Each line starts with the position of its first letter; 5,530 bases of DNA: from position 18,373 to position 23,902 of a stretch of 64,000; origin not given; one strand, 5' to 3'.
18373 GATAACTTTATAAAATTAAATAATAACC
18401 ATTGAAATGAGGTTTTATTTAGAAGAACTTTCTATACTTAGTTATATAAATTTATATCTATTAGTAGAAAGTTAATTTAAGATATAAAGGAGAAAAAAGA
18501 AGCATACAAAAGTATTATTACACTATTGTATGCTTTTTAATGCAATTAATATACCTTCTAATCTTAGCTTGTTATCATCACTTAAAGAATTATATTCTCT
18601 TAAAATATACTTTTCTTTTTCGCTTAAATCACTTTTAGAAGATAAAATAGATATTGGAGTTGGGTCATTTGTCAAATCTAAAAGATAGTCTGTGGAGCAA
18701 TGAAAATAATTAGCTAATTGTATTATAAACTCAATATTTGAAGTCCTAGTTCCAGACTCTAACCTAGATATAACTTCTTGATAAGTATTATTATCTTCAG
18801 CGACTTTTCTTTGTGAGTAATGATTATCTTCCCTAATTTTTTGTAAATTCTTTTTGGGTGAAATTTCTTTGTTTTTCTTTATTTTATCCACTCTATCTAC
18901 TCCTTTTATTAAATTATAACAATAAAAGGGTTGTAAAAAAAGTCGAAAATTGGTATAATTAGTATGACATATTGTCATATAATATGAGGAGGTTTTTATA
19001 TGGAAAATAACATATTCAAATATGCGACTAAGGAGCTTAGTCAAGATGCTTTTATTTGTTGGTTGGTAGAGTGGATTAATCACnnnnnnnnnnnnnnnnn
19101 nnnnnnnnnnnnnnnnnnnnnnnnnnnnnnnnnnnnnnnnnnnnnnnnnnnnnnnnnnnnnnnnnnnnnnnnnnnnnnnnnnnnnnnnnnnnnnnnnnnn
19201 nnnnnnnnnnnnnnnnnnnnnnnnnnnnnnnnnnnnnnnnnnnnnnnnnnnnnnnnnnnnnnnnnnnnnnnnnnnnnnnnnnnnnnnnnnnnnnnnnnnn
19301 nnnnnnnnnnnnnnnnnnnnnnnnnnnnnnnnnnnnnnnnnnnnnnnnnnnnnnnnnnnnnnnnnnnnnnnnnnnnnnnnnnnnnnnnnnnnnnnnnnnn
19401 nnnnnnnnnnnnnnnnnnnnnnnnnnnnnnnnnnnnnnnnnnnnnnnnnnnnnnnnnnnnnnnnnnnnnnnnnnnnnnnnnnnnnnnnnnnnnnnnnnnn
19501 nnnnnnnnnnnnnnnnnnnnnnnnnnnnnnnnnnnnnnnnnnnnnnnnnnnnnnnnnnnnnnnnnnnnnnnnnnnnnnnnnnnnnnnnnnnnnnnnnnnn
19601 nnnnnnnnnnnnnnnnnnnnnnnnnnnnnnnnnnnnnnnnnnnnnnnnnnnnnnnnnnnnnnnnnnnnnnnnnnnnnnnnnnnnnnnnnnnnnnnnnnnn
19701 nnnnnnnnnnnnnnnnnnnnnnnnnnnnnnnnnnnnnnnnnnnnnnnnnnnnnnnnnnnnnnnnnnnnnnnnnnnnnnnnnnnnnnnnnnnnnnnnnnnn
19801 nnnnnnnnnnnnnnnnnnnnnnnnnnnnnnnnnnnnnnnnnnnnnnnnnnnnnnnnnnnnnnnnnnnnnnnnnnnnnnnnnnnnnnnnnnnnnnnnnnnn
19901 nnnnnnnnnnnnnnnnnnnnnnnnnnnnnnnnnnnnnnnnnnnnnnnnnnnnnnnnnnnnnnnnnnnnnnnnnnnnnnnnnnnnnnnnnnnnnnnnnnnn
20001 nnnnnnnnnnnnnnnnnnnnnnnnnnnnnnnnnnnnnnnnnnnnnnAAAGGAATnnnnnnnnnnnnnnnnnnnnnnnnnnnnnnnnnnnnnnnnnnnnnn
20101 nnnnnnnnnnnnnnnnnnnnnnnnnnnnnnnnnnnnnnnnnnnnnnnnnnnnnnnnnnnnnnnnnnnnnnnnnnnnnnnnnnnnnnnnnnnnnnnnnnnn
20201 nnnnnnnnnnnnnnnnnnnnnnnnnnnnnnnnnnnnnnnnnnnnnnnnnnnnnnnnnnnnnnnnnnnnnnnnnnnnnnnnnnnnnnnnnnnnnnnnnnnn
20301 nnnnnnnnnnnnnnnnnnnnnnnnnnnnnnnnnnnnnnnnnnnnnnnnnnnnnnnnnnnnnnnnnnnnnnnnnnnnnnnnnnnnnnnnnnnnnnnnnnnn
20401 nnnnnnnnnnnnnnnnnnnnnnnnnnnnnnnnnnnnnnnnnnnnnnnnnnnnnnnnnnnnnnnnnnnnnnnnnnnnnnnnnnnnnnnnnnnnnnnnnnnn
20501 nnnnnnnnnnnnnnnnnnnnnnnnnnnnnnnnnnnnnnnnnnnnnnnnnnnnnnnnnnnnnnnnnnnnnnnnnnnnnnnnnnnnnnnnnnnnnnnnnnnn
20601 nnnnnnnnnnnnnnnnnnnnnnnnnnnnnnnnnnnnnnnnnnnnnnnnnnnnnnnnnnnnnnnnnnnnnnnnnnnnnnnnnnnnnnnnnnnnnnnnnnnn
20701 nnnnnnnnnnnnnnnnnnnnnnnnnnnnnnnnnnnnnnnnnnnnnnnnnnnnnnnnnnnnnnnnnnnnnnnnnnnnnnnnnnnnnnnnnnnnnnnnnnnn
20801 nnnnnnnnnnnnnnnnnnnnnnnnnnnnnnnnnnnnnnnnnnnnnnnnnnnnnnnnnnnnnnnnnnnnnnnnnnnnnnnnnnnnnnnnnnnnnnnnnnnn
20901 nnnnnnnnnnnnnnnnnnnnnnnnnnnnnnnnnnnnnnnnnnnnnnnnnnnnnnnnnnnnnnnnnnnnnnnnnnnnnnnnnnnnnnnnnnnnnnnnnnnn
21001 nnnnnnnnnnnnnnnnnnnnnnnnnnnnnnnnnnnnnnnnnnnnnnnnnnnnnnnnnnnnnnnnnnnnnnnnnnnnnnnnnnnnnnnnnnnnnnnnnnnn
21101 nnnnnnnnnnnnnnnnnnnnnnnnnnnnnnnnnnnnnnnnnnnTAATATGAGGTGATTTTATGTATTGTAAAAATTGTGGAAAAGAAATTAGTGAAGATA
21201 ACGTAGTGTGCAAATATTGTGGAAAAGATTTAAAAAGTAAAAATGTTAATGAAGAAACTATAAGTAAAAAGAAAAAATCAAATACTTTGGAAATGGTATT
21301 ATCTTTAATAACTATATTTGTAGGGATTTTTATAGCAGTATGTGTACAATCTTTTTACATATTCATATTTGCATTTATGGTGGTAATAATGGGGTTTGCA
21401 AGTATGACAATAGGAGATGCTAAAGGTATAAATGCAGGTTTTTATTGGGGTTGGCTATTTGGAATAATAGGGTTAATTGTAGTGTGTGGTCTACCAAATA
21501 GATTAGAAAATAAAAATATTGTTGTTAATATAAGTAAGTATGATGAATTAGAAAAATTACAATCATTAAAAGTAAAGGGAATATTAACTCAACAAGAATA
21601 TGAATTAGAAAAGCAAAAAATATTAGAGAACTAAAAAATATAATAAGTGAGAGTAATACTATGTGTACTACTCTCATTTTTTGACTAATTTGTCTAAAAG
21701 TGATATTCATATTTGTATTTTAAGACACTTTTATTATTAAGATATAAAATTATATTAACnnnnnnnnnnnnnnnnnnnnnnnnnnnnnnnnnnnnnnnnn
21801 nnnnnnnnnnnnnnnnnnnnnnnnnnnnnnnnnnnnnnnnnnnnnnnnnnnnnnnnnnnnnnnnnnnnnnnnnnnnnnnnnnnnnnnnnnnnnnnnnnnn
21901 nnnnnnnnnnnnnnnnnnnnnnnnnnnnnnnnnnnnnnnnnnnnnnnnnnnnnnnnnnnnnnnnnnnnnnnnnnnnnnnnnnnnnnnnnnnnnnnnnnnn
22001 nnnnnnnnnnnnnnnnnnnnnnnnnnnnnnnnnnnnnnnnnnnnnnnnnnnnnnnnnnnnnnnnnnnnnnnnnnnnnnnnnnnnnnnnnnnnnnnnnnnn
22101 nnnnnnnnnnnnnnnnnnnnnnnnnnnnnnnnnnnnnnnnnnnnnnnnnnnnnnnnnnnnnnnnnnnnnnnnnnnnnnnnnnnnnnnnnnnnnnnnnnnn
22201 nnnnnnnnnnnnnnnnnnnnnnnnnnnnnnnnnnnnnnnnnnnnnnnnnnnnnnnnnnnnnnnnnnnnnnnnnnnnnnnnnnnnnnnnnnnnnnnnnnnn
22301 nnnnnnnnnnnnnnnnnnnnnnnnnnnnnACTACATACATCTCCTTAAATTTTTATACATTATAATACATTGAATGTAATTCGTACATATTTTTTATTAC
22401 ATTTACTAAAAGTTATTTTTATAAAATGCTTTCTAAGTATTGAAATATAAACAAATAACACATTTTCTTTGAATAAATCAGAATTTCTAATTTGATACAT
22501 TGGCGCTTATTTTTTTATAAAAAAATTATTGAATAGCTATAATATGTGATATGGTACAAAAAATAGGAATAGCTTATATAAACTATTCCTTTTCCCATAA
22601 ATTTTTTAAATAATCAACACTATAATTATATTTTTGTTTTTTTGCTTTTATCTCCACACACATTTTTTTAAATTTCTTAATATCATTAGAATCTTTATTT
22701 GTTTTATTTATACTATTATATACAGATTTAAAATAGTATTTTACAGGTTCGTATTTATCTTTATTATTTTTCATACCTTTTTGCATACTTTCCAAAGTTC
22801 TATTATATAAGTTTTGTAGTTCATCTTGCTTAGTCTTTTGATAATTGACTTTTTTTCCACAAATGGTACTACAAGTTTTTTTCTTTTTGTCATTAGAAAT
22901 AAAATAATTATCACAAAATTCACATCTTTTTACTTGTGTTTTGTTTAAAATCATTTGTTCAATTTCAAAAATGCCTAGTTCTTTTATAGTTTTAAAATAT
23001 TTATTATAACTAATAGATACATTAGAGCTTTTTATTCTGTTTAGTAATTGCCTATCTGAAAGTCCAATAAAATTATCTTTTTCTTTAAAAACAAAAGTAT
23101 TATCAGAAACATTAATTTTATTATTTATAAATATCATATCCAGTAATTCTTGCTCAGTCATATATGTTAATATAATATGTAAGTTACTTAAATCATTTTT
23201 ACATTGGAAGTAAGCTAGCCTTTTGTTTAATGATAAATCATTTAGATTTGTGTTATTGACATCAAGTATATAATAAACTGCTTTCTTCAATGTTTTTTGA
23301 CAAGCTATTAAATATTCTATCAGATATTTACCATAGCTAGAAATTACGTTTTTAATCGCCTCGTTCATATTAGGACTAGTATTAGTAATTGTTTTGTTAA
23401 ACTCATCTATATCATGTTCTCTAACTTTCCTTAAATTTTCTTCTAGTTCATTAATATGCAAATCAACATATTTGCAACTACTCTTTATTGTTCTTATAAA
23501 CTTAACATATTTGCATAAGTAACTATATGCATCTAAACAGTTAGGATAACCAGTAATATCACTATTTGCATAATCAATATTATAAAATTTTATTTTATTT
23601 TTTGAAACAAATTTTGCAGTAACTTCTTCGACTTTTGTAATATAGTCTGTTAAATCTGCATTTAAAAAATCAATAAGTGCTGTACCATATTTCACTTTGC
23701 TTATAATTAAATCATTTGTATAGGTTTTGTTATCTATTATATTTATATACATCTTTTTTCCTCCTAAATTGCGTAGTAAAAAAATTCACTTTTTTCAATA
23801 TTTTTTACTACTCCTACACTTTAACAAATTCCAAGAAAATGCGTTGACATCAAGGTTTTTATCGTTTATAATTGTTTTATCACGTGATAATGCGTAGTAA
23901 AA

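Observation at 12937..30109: Integrated ~17 kb element in the 3' end/terminator of rpsI, bounded by ~90 bp imperfect direct repeats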

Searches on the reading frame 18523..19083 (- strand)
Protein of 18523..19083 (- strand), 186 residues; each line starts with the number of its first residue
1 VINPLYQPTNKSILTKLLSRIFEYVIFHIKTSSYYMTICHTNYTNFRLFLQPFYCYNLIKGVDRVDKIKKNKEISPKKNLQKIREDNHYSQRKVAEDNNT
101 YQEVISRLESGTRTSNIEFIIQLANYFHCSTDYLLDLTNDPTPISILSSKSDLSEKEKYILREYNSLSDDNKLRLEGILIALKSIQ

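Call 8: search_protein_families(library=pfam, proteins=[window:18523-19083:-], max_evalue=0.01)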
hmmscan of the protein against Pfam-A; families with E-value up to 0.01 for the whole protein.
window:18523-19083:- (186 aa): 2 families
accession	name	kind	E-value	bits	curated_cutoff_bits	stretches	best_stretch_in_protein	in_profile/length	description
PF12844.13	HTH_19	-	1.2e-08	35.2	30.2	1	78-139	2-63/64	Helix-turn-helix domain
PF01381.28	HTH_3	-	1.7e-07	31.6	23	1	80-134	1-55/55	Helix-turn-helix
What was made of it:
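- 18523..18891 (-): 122-aa XRE-family HTH regulator, divergent from the next operon. Candidate repressor. Pfam HTH_19 and HTH_3 (call 8).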

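Call 15: search_protein_families(library=phrogs, proteins=[window:18523-19083:-], max_evalue=0.01)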
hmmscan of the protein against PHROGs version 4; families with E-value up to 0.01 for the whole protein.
window:18523-19083:- (186 aa): 15 families
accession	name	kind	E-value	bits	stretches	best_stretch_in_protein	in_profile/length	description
phrog_8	-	transcription regulation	3.5e-17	63.9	1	47-160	58-156/346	transcriptional regulator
phrog_4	-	transcription regulation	5.1e-09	36.6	1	68-152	116-205/400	transcriptional repressor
phrog_3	-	transcription regulation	9.9e-09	36.4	1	68-144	81-155/430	transcriptional repressor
phrog_2439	-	transcription regulation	1.8e-07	31.4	1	78-151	10-82/367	transcriptional regulator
phrog_5823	-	transcription regulation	9e-07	29.4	1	72-135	3-67/404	transcriptional regulator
phrog_7396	-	unknown function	2.4e-06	28.4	1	66-141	8-84/227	-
phrog_2967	-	transcription regulation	3.5e-06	27.7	1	76-160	11-97/225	transcriptional regulator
phrog_4836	-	transcription regulation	7.9e-05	23.3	1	69-143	69-143/194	CII-like regulator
phrog_1124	-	transcription regulation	0.00027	21.6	1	77-131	10-63/177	transcriptional regulator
phrog_1373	-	transcription regulation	0.00047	21.2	1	70-127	58-115/166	transcriptional regulator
phrog_34939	-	unknown function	0.0011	19.6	1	85-141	19-76/280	-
phrog_1994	-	DNA, RNA and nucleotide metabolism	0.0015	19.5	1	79-142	3-66/170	DNA binding protein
phrog_2104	-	unknown function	0.0022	19.2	1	71-114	35-78/103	-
phrog_4739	-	unknown function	0.0036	17.9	1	67-152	59-142/167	-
phrog_2339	-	DNA, RNA and nucleotide metabolism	0.0085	17.1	0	78-124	28-75/98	HTH DNA binding protein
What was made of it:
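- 18523..18891 (-): PHROG families annotated as transcriptional regulator or repressor (call 15).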

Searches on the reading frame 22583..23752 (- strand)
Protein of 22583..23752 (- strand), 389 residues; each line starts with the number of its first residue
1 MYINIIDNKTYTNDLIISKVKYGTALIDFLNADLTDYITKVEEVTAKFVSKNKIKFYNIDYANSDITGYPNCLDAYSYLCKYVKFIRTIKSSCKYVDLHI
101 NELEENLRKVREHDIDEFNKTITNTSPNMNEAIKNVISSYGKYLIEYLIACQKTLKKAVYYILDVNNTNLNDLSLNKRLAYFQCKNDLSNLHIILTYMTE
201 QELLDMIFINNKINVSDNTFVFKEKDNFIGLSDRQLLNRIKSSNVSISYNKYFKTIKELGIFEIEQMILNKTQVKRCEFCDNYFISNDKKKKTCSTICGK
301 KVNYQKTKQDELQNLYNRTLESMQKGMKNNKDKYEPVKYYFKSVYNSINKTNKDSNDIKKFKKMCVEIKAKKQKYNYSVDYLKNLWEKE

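Call 9: search_protein_families(library=pfam, proteins=[window:22583-23752:-], max_evalue=0.01)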
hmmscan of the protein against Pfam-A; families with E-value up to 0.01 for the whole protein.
window:22583-23752:- (389 aa): 0 families

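Call 14: search_protein_families(library=phrogs, proteins=[window:22583-23752:-], max_evalue=0.01)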
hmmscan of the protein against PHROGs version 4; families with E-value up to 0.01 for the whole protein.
window:22583-23752:- (389 aa): 1 family
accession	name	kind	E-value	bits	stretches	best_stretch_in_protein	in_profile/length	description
phrog_12986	-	unknown function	0.0019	19.3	1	271-352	3-85/130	-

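Call 21: search_protein_families(library=padloc, proteins=[window:22583-23752:-], max_evalue=0.01)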
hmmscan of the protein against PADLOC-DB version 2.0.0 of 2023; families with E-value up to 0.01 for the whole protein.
window:22583-23752:- (389 aa): 0 families

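Call 49: search_protein_families(library=pfam, proteins=[window:22583-23752:-], max_evalue=1)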
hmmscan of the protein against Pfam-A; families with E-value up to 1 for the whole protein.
window:22583-23752:- (389 aa): 3 families
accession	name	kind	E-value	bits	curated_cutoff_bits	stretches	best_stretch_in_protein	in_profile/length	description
PF23742.1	VBS_C3G9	-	0.011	16.2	27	1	86-163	37-114/120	C3G9 VBS-like domain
PF01594.21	AI-2E_transport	-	0.054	13.1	34.3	1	85-151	82-147/327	AI-2E family transporter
PF06721.16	DUF1204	-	0.068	13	21.1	1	311-371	2-62/243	Protein of unknown function (DUF1204)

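Call 50: search_protein_families(library=ncbifam, proteins=[window:22583-23752:-], max_evalue=0.01)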
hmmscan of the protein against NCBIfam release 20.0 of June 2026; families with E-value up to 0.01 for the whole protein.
window:22583-23752:- (389 aa): 0 families
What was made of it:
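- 22583..23752 (-): 389-aa protein of unknown function. Probably variable cargo. No family hit (calls 9, 14, 49, 50).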
